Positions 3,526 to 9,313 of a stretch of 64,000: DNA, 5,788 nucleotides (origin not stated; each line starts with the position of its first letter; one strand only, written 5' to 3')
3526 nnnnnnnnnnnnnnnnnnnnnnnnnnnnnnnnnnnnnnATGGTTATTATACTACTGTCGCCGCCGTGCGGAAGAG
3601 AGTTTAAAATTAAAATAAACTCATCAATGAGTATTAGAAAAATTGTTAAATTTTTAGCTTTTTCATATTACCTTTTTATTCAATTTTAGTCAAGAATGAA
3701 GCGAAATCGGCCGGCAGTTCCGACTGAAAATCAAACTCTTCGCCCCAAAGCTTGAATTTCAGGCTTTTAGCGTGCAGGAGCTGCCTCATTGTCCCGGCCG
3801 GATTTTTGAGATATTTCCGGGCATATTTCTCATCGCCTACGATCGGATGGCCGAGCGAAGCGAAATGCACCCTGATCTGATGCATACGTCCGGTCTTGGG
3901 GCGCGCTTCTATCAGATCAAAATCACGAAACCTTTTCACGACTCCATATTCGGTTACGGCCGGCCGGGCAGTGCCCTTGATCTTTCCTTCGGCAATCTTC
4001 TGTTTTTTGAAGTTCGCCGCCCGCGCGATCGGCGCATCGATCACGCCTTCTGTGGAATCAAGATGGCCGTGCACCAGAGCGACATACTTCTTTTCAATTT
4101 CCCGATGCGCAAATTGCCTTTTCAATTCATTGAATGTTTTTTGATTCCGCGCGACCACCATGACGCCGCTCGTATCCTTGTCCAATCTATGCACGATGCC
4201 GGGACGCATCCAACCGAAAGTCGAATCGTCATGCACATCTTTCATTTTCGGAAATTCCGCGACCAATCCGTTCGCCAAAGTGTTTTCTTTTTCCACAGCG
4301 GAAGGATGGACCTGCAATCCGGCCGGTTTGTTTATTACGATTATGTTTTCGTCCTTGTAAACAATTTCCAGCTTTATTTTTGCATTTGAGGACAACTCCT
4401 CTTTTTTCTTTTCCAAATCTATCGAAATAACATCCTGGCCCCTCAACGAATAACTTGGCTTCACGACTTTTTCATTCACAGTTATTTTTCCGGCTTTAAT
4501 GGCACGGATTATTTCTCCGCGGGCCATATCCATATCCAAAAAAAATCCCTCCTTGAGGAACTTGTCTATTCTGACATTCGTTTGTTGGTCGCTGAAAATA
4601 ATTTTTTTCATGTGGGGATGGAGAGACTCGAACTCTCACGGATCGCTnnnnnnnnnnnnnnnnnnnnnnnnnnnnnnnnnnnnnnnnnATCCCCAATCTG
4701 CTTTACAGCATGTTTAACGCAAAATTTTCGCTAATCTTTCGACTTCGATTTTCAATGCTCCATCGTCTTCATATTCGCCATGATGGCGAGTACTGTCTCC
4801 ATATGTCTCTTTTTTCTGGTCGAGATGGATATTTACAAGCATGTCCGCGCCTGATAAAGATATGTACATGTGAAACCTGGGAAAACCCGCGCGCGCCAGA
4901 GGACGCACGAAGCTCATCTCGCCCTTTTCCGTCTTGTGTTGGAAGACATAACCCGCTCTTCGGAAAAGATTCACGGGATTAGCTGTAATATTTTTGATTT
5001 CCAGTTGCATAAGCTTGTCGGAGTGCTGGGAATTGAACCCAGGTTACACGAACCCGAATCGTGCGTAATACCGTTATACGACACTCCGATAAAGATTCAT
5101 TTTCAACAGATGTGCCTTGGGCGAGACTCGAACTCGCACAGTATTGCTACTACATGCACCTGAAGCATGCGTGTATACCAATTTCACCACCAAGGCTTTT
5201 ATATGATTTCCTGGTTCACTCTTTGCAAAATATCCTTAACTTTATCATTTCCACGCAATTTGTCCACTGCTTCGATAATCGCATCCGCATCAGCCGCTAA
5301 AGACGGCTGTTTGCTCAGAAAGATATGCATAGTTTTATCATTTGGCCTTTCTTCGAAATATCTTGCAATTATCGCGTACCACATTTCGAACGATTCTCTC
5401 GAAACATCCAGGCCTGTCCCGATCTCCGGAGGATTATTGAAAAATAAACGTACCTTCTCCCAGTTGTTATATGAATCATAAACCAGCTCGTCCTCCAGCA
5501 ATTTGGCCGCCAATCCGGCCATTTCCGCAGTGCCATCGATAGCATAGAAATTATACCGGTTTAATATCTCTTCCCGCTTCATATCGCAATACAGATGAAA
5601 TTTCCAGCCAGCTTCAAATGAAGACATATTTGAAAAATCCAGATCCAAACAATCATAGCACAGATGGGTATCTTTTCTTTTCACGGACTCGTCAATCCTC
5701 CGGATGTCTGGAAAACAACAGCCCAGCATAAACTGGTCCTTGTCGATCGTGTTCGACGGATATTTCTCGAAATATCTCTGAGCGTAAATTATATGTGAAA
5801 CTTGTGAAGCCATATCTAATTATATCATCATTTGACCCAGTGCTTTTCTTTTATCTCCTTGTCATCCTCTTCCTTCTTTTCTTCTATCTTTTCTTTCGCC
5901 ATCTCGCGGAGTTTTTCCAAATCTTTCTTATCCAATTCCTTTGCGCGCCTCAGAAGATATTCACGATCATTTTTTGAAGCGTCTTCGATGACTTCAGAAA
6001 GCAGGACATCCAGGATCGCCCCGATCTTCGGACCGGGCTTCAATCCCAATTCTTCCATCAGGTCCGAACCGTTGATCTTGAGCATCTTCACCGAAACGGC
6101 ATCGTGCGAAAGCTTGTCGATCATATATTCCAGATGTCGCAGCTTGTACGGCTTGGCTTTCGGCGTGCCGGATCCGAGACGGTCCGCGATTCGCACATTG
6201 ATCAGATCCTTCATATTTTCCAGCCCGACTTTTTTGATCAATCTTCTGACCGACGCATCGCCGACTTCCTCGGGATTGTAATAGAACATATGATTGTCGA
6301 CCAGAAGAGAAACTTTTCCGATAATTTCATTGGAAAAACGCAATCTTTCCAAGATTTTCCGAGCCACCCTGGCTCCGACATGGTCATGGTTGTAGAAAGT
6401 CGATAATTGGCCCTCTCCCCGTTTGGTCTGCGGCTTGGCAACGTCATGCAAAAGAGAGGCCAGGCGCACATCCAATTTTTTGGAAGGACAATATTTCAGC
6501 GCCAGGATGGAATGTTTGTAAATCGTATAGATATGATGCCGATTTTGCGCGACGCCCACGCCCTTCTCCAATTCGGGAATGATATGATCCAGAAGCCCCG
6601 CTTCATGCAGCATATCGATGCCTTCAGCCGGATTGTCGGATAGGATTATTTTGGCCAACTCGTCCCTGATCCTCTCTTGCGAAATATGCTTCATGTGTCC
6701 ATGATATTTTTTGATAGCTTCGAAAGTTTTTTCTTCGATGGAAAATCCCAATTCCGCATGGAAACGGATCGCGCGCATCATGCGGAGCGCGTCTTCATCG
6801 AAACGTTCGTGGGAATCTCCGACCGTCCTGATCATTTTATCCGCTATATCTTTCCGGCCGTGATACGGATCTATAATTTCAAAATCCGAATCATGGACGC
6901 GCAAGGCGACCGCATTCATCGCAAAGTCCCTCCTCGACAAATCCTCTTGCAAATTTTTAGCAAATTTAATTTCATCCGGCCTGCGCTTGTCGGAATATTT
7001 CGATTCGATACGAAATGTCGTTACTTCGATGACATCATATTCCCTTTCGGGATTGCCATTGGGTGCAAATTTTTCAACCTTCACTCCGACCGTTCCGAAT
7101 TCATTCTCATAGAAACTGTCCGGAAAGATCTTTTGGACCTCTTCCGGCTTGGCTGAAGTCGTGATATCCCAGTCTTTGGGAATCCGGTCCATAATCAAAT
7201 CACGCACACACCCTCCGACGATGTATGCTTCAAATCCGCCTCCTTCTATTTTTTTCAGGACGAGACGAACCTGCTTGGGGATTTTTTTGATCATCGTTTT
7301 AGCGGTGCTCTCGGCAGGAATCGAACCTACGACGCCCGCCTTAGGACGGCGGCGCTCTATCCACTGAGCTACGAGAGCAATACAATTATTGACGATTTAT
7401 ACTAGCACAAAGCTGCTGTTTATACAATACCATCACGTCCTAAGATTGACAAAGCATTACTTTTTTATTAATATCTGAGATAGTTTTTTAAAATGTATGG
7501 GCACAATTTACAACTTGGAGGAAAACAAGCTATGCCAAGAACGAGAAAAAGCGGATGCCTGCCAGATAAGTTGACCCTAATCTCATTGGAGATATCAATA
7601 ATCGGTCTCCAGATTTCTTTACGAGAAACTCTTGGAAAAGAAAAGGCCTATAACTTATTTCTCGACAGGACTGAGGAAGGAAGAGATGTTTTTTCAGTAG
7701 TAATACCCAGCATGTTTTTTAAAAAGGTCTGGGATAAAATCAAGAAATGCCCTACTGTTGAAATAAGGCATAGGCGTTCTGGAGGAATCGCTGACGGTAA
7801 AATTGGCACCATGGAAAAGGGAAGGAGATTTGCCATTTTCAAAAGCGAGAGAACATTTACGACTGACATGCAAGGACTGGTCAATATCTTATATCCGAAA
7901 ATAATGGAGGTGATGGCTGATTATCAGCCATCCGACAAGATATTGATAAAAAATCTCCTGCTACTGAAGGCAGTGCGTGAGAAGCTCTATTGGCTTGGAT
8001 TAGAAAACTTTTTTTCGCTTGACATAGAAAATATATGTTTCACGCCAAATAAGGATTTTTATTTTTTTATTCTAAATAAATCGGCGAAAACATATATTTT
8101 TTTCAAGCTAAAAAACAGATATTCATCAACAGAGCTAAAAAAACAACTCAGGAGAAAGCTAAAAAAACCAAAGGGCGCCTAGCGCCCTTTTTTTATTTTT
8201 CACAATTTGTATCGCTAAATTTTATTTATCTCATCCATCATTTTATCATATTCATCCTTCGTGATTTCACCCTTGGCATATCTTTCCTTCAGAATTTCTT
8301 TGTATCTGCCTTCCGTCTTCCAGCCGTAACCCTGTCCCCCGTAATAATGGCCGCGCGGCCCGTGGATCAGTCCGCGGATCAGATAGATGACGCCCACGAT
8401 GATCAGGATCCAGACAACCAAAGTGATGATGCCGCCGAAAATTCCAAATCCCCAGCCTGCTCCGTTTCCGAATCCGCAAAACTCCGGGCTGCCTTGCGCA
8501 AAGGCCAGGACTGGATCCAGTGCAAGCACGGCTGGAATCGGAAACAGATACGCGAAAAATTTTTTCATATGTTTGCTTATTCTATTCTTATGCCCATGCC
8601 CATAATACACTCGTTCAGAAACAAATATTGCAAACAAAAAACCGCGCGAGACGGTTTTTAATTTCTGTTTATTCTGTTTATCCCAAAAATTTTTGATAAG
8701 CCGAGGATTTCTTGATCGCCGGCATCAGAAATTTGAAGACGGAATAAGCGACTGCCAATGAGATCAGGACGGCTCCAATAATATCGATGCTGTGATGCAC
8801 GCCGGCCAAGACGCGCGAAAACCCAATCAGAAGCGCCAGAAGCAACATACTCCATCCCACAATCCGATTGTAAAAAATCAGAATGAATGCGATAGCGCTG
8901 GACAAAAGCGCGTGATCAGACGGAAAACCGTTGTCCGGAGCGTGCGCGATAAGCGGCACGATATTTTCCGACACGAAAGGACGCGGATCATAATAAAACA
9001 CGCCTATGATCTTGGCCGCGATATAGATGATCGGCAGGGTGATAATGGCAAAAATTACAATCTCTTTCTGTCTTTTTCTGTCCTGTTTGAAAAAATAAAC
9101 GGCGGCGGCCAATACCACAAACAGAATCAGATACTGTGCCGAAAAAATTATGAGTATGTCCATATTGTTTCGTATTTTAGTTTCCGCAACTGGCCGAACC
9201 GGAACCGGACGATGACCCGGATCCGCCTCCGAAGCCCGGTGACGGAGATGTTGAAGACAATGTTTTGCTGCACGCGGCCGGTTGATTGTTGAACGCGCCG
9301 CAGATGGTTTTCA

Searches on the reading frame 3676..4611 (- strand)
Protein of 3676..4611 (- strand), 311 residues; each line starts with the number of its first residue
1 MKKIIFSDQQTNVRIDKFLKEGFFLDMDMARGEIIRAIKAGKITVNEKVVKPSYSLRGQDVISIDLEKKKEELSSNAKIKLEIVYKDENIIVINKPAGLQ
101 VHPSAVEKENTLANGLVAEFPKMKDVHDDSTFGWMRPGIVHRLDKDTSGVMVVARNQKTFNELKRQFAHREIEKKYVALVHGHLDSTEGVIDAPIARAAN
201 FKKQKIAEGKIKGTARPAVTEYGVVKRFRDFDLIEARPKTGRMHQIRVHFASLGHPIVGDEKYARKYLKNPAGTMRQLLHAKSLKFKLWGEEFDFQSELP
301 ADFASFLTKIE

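Call 10: search_protein_families(library=pfam, proteins=[window:3676-4611:-])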
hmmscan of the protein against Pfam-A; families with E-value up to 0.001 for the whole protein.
window:3676-4611:- (311 aa): 2 families
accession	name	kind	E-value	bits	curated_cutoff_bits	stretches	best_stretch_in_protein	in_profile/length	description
PF00849.27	PseudoU_synth_2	-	3.8e-34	118.6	26.8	1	89-252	1-152/152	RNA pseudouridylate synthase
PF01479.30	S4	-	5.7e-07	29.6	22.8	1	31-62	16-48/48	S4 domain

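Call 37: find_encoding_contigs(protein=window:3676-4611:-, flank=10000, max_places=2)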
Protein window:3676-4611:- (311 aa): 5 contigs read that carry it; 2 places shown.
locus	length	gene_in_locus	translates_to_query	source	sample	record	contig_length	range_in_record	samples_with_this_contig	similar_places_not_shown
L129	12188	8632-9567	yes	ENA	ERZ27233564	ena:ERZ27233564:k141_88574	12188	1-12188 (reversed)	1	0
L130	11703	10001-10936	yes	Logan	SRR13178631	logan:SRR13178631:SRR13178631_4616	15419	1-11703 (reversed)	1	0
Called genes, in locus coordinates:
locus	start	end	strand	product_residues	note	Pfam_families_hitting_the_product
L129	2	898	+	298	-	?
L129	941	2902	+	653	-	PF00270:DEAD (weak), PF04851:ResIII, PF17757:UvrB_inter, PF27431:UvrB_3rd, PF00271:Helicase_C, PF12344:UvrB, PF02151:UVR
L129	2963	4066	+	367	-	-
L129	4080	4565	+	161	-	PF01569:PAP2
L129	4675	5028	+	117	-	PF09851:SHOCT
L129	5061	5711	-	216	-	-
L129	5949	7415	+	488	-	PF01743:PolyA_pol, PF12627:PolyA_pol_RNAbd, PF01966:HD, PF13735:tRNA_NucTran2_2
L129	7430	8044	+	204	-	-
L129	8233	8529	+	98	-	-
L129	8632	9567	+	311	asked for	PF01479:S4 (weak), PF00849:PseudoU_synth_2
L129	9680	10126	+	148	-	PF01245:Ribosomal_L19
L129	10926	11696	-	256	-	PF13469:Sulfotransfer_3 (weak)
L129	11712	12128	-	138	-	-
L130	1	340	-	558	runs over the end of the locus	PF00496:SBP_bac_5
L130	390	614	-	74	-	PF03840:SecG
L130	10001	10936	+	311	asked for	PF01479:S4 (weak), PF00849:PseudoU_synth_2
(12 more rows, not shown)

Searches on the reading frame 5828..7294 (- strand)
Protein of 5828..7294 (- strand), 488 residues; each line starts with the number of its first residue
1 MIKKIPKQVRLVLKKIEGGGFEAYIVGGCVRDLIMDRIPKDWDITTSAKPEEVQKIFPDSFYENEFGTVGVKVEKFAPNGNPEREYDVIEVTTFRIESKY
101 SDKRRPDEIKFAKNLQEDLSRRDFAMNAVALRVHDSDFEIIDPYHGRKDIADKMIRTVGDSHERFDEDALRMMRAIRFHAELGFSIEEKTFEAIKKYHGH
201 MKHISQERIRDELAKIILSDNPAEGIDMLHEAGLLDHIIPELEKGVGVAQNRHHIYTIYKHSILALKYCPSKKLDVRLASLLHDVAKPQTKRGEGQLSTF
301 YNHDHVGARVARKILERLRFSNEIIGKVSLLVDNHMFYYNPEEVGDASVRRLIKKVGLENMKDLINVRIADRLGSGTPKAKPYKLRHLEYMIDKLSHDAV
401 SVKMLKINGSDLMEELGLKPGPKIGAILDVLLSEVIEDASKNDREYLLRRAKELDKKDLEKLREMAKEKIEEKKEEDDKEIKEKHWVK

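Call 10: search_protein_families(library=pfam, proteins=[window:5828-7294:-])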
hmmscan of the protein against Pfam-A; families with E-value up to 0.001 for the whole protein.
window:5828-7294:- (488 aa): 4 families
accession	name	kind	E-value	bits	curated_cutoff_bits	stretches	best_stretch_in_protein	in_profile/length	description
PF01743.26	PolyA_pol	-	1.1e-33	116.7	23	1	23-156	1-126/126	Poly A polymerase head domain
PF12627.12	PolyA_pol_RNAbd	-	2.8e-22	78.7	22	1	183-243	1-61/64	Probable RNA and SrmB- binding site of polymerase A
PF13735.12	tRNA_NucTran2_2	-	4.9e-12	46.5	27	1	310-449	23-147/149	tRNA nucleotidyltransferase domain 2 putative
PF01966.28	HD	-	1e-07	32.7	22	1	270-372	21-112/116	HD domain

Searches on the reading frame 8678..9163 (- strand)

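Call 10: search_protein_families(library=pfam, proteins=[window:8678-9163:-])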
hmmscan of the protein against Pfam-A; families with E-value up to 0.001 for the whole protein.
window:8678-9163:- (161 aa): 2 families
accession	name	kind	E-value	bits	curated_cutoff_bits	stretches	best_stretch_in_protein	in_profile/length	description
PF01569.27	PAP2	-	1.6e-15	57.4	27.2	1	43-146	9-125/130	PAP2 superfamily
PF14378.12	PAP2_3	-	3.4e-05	24.2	27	1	68-140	115-189/190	PAP2 superfamily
